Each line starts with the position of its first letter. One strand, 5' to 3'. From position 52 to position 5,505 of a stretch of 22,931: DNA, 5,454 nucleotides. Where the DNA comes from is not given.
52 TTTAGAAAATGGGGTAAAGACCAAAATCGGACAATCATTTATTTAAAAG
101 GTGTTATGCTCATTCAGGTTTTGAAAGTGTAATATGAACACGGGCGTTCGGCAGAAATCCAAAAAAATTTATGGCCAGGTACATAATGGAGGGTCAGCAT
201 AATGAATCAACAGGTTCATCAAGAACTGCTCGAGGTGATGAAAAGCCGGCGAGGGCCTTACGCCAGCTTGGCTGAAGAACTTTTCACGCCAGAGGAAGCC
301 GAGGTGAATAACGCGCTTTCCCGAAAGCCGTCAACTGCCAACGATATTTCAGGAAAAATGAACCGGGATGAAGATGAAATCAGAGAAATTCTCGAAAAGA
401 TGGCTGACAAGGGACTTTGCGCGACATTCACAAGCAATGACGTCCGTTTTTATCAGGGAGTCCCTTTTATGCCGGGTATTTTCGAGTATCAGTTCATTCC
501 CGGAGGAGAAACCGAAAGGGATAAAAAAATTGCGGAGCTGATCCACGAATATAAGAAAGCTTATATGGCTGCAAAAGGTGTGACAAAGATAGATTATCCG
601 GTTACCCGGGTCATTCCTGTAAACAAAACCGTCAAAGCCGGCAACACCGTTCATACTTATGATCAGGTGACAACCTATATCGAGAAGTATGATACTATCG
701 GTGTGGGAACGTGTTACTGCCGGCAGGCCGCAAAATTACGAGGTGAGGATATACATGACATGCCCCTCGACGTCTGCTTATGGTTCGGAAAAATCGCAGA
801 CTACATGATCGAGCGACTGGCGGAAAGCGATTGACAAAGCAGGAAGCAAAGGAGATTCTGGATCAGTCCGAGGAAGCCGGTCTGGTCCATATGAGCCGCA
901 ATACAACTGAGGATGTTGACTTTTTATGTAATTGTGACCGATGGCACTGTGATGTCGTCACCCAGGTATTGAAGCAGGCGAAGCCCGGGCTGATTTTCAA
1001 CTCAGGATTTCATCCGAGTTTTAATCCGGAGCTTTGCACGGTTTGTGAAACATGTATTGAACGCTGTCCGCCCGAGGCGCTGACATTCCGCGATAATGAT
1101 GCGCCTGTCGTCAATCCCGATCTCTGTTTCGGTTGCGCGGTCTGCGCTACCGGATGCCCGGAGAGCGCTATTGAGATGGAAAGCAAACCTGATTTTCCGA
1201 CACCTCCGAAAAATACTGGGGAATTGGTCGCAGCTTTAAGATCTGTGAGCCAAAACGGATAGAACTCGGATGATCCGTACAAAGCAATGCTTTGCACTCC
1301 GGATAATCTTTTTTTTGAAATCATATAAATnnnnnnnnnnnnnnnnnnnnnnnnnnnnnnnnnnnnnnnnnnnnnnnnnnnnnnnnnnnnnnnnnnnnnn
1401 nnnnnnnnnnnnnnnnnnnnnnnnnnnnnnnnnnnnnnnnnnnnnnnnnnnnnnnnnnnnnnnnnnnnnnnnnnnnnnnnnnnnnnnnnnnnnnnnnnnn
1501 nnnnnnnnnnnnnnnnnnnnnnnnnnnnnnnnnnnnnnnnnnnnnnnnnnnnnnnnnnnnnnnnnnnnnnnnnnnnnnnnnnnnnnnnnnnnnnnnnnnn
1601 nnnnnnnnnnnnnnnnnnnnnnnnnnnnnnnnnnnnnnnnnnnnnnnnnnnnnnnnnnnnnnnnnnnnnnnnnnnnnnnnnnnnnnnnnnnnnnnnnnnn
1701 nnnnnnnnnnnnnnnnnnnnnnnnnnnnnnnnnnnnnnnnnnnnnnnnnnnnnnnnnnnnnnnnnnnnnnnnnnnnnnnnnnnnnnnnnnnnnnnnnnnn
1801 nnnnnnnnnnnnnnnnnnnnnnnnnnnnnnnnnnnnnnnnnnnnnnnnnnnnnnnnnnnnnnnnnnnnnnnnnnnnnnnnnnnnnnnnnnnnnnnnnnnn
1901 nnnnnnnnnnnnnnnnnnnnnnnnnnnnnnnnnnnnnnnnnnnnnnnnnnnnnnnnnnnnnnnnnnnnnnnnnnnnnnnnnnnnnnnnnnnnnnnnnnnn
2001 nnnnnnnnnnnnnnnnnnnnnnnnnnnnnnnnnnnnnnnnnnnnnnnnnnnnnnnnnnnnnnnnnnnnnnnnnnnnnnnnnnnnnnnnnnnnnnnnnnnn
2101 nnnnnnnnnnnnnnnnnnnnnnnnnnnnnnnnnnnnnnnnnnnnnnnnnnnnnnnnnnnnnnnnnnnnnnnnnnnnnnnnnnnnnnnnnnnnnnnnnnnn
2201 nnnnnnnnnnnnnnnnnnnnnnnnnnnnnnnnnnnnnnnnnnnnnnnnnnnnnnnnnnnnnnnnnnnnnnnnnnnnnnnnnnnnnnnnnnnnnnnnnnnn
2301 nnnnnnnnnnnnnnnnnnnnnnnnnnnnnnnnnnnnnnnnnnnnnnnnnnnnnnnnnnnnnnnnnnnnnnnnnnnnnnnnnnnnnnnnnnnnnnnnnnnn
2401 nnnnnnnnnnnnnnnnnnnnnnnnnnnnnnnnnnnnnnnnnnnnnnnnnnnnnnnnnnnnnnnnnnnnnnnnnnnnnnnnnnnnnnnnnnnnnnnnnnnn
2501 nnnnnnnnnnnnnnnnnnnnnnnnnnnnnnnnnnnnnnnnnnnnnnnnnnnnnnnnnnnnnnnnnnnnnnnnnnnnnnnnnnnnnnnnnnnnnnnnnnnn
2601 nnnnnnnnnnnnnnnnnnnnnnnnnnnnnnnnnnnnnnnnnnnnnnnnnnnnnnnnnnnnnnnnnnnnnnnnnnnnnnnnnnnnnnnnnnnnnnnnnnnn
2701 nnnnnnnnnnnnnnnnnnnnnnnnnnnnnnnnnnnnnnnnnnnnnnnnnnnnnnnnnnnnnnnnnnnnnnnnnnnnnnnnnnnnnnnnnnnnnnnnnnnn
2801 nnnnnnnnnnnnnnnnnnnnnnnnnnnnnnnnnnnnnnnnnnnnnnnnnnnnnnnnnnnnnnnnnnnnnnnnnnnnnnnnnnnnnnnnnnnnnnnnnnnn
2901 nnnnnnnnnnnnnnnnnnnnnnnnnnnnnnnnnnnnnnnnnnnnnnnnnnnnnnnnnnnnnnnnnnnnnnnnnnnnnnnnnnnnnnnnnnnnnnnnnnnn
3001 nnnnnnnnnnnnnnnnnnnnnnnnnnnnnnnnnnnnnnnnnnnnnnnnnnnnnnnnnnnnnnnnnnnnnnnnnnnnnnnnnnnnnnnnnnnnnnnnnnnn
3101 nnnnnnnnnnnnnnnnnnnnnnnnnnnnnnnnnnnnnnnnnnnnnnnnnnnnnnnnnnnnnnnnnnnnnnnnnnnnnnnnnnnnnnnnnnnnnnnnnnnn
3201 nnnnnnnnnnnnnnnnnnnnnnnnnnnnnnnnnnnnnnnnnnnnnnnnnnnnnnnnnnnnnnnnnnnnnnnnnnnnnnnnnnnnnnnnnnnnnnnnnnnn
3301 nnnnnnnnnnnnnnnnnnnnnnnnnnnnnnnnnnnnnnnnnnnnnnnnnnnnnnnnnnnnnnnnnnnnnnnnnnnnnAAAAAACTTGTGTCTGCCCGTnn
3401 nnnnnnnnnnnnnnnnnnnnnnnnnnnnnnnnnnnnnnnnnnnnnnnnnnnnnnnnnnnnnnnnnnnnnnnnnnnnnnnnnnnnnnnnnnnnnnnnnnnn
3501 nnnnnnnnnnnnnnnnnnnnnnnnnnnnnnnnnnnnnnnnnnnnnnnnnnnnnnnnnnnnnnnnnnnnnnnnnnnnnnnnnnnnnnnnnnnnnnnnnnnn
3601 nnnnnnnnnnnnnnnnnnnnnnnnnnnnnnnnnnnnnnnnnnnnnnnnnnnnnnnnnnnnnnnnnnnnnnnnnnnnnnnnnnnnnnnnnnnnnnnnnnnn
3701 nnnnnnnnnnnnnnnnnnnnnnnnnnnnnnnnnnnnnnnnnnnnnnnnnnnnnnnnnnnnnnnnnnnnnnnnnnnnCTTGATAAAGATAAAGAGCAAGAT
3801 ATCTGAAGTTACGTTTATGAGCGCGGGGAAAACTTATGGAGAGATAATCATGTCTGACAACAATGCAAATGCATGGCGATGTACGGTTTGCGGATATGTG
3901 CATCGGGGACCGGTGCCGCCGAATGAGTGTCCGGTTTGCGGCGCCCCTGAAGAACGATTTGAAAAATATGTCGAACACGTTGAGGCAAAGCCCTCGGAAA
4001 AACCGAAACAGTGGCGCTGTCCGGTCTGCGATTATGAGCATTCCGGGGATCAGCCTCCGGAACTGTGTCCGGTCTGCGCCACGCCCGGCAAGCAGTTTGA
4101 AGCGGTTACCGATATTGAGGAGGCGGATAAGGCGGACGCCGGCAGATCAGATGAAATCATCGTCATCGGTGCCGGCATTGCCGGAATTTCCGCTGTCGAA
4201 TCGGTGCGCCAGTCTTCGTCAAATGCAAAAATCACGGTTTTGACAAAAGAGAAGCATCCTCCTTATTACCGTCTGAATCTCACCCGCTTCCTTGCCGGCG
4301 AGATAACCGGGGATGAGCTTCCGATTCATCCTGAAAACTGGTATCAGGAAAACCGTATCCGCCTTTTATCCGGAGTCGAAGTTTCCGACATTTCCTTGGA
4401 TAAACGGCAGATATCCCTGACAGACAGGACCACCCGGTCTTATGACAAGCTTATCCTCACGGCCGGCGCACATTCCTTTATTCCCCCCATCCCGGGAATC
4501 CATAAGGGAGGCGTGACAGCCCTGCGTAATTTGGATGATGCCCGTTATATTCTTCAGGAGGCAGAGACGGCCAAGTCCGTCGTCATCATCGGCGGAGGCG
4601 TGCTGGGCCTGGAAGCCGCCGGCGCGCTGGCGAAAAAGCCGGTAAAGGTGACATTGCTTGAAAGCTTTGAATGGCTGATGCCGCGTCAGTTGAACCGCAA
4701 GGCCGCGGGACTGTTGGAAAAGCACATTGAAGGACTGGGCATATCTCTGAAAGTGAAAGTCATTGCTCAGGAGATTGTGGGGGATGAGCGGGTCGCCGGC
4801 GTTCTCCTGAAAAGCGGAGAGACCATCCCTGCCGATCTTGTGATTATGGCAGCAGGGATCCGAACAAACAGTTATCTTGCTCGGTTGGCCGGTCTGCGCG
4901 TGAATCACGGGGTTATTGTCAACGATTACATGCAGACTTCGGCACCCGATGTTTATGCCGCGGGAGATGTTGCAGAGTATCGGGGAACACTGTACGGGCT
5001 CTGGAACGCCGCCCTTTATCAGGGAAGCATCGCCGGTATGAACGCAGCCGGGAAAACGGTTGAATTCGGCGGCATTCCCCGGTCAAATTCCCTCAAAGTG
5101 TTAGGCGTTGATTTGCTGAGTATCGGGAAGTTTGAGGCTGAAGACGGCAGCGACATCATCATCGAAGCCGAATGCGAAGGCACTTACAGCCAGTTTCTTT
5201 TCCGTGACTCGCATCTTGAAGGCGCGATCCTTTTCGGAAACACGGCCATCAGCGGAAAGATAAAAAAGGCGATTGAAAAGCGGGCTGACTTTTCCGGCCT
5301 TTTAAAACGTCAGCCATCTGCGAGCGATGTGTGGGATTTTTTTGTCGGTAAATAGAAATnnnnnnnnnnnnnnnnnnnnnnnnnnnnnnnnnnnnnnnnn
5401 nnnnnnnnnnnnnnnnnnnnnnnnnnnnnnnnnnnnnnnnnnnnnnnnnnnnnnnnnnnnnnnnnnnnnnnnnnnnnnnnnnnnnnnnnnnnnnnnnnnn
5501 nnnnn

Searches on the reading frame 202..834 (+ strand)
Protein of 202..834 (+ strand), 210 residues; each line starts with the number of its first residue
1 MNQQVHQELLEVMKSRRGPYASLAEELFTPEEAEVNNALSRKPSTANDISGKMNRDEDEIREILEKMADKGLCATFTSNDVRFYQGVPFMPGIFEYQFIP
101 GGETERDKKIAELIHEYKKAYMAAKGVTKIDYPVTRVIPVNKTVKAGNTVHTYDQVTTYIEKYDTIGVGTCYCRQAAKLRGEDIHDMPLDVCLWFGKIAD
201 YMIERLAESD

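Call 30: search_protein_families(library=pfam, proteins=[window:202-834:+], max_evalue=0.01)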
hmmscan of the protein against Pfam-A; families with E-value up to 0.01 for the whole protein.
window:202-834:+ (210 aa): 1 family
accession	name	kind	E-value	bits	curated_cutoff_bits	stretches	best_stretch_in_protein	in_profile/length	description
PF01978.25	TrmB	-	2e-05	24.8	25.6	1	31-88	9-66/68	Sugar-specific transcriptional regulator TrmB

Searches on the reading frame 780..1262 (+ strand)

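Call 30: search_protein_families(library=pfam, proteins=[window:780-1262:+], max_evalue=0.01)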
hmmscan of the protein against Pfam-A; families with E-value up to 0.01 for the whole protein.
window:780-1262:+ (160 aa): 10 families
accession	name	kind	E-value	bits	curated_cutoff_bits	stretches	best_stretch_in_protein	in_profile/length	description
PF00037.32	Fer4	-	3.6e-10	39.7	21.1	2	80-102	2-24/24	4Fe-4S binding domain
PF12837.12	Fer4_6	-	3.6e-08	33.4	25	2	109-131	2-24/24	4Fe-4S binding domain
PF13237.11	Fer4_10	-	1.2e-07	32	25.5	2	109-135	2-32/53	4Fe-4S dicluster domain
PF14697.11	Fer4_21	-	2.2e-06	28.1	35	1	83-133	5-59/59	4Fe-4S dicluster domain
PF12838.12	Fer4_7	-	5.7e-06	27.1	27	1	86-129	2-51/52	4Fe-4S dicluster domain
PF12797.12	Fer4_2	-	1.3e-05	25.3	24.5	1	108-128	2-22/22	4Fe-4S binding domain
PF13187.11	Fer4_9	-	1.6e-05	25.2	27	1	86-131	2-52/52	4Fe-4S dicluster domain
PF25160.1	LdpA_Fe-S-bd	-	4.3e-05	23.6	27.6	1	91-135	8-47/49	LdpA Fe-S cluster-binding domain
PF13484.11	Fer4_16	-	0.0001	23.5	30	0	116-136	2-21/66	4Fe-4S double cluster binding domain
PF12800.12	Fer4_4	-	0.0044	17.7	24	0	113-128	1-16/17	4Fe-4S binding domain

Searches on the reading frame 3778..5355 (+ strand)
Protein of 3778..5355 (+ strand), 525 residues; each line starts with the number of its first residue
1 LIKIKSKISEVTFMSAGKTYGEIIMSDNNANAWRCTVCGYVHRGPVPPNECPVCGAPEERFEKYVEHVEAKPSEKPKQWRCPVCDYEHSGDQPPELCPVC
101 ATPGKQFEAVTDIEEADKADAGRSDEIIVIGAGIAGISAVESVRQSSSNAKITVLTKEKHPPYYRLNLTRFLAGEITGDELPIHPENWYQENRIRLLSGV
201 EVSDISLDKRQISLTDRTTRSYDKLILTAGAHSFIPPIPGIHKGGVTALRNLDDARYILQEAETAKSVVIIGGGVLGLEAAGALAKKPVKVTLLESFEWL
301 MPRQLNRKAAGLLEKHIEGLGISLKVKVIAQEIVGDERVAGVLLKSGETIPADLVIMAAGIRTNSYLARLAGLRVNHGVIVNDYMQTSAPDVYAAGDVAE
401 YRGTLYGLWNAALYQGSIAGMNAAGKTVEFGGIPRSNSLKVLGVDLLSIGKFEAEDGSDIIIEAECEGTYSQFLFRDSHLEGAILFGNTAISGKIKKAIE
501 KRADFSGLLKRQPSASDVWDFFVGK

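Call 30: search_protein_families(library=pfam, proteins=[window:3778-5355:+], max_evalue=0.01)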
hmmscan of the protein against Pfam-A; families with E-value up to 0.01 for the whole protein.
window:3778-5355:+ (525 aa): 21 families
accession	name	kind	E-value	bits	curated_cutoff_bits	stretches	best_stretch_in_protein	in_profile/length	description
PF07992.20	Pyr_redox_2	-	2.2e-59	201.7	26.1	1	126-416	2-291/291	Pyridine nucleotide-disulphide oxidoreductase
PF21349.2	RUBY_RBDX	-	6.8e-25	86.6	26.5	2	33-62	1-30/30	Rubrerythrin, rubredoxin-like domain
PF18267.7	Rubredoxin_C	-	6.9e-16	58.4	25.9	1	436-502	2-69/70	Rubredoxin NAD+ reductase C-terminal domain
PF00070.33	Pyr_redox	-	8e-15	55.6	22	1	267-345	1-80/82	Pyridine nucleotide-disulphide oxidoreductase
PF01266.30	DAO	-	5.5e-12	46.3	27.9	1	268-297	2-31/353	FAD dependent oxidoreductase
PF01134.28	GIDA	-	1.6e-07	31.2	22.1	1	268-294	2-28/391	Glucose inhibited division protein A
PF13450.12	NAD_binding_8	-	3.1e-07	31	21.9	0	270-296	1-27/68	NAD(P)-binding Rossmann-like domain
PF03486.20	HI0933_like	-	5.1e-07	29.8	50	0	267-296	2-31/244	HI0933-like protein Rossmann domain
PF13738.12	Pyr_redox_3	-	4.7e-06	26.5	30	1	190-396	92-305/305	Pyridine nucleotide-disulphide oxidoreductase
PF01262.27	AlaDh_PNT_C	-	3e-05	24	23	0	266-295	29-58/214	Alanine dehydrogenase/PNT, C-terminal domain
PF01946.23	Thi4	-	3.4e-05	23.6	26.2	0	266-296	18-49/235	Thi4 family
PF13454.12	NAD_binding_9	-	4.2e-05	24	21.8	0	129-162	2-35/155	FAD-NAD(P)-binding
PF04820.20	Trp_halogenase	-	4.8e-05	22.8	21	0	268-296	2-34/458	Tryptophan halogenase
PF23458.2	DUF7130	-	6.4e-05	23.2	35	1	32-66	53-88/89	Domain of unknown function (DUF7130)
PF05834.18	Lycopene_cycl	-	0.00013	21.6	23.4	0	268-298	2-34/380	Lycopene cyclase protein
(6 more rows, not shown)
